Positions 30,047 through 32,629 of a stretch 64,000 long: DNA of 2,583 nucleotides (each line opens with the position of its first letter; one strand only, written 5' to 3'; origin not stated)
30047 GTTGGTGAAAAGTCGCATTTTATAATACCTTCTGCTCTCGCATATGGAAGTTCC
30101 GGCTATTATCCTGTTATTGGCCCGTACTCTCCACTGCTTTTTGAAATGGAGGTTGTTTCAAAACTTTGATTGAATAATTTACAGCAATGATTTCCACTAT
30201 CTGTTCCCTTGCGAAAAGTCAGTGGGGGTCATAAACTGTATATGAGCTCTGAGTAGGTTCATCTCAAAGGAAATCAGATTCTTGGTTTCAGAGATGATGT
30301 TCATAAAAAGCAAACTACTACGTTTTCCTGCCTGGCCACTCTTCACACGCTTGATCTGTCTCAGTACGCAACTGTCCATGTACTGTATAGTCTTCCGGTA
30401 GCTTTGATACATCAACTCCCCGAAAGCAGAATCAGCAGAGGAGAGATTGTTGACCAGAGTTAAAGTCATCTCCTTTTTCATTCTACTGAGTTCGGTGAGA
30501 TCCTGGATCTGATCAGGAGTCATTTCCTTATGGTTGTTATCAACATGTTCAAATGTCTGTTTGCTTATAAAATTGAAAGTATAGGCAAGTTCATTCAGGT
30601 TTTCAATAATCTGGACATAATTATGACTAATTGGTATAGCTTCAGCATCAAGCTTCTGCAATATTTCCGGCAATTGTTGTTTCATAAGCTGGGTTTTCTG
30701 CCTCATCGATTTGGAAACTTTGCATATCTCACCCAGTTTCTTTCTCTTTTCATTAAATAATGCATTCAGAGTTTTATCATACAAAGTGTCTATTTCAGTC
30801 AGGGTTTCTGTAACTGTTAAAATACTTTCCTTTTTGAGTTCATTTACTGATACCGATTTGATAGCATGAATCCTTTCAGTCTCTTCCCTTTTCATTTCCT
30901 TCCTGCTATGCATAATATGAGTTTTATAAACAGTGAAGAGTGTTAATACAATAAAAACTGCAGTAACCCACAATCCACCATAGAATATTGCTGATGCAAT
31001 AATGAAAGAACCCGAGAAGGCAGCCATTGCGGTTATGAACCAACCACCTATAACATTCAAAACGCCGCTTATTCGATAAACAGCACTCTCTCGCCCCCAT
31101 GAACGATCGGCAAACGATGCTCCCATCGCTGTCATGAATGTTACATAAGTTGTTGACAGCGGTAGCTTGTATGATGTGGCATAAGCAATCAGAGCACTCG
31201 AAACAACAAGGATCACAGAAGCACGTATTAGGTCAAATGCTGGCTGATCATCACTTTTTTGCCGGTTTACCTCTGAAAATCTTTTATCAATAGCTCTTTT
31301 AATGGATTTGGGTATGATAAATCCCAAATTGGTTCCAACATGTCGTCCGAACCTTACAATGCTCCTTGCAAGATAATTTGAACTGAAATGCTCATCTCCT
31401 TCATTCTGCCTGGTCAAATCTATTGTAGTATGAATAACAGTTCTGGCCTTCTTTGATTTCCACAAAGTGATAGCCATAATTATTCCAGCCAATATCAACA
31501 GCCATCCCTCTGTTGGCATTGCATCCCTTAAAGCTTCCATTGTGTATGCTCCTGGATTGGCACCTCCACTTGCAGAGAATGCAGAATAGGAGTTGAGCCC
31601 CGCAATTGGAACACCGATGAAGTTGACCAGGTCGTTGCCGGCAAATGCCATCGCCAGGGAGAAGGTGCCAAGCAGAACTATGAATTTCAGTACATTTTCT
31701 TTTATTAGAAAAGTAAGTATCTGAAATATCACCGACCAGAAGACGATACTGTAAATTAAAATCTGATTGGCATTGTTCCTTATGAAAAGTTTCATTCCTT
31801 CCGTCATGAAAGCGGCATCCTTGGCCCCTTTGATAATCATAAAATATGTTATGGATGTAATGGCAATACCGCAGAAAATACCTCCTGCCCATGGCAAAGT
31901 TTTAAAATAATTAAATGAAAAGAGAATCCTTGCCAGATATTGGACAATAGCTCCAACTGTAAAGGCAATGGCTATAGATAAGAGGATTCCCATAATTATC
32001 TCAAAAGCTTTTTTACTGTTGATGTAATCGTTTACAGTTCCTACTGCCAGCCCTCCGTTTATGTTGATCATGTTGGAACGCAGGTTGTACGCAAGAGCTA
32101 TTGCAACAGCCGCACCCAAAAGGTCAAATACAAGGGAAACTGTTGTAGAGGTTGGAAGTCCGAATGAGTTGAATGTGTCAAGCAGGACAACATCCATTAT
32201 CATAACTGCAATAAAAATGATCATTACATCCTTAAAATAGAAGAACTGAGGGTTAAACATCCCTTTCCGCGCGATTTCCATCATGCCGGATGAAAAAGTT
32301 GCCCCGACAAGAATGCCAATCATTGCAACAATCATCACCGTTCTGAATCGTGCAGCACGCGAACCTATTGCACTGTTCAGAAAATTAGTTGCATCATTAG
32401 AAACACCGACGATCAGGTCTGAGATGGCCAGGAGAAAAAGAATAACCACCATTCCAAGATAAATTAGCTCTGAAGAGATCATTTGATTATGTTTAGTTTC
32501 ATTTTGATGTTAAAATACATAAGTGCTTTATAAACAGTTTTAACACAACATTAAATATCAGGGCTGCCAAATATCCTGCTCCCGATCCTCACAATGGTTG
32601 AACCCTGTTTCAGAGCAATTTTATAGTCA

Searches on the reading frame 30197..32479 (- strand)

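Call 70: search_protein_families(library=pfam, proteins=[window:30197-32479:-], max_evalue=0.00001)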
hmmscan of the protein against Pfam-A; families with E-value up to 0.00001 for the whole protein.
window:30197-32479:- (760 aa): 1 family
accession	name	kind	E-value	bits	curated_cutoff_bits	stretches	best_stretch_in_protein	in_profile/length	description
PF01384.25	PHO4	-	1.1e-26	94.1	33.7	2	28-340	4-260/350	Phosphate transporter family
